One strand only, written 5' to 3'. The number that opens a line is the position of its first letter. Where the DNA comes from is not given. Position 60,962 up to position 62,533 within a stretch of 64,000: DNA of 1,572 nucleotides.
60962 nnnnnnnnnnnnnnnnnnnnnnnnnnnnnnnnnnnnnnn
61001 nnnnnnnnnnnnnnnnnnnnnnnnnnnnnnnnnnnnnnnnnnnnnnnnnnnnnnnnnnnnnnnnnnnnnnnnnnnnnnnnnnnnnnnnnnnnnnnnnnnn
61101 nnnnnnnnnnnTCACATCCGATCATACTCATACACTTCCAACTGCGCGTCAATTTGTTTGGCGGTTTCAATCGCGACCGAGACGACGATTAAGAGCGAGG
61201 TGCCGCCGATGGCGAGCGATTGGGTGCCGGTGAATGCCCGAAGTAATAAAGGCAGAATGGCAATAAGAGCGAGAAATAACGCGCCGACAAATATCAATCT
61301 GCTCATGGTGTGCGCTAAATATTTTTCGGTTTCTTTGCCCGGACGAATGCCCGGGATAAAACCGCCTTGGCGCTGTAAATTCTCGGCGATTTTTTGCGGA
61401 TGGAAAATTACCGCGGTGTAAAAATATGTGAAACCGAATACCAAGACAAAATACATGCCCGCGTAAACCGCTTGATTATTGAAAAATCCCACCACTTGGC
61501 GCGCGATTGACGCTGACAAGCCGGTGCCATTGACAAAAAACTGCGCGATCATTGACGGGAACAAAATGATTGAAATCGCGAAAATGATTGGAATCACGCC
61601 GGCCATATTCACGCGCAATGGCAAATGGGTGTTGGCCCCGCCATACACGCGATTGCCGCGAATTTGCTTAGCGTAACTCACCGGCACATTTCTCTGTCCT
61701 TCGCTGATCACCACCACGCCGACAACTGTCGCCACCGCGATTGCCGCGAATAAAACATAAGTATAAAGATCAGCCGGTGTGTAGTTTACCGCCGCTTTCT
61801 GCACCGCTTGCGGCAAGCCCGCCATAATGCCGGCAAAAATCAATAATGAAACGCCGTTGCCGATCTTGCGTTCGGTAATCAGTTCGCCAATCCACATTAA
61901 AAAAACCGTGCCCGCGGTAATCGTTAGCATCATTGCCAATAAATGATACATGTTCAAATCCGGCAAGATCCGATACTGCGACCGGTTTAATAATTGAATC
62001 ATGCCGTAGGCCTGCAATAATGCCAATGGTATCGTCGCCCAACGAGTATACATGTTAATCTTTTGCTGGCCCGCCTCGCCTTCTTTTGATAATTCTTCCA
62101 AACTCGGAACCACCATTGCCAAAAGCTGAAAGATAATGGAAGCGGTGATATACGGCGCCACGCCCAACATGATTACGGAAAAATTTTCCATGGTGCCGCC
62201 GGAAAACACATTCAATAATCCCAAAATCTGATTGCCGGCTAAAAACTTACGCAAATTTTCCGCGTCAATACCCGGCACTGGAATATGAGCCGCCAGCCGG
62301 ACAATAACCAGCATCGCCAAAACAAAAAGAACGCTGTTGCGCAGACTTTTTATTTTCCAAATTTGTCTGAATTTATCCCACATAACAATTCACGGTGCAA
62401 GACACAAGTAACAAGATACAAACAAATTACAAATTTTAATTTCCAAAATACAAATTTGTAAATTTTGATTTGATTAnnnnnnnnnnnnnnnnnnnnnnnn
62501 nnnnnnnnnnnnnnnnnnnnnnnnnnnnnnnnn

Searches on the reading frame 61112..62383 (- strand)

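Call 48: search_protein_families(library=pfam, proteins=[window:61112-62383:-], max_evalue=0.00001)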
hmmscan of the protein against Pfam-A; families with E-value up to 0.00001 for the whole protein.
window:61112-62383:- (423 aa): 1 family
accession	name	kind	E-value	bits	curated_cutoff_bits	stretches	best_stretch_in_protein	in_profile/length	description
PF00344.25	SecY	-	1.5e-106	356.7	32.2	1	69-407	1-305/306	SecY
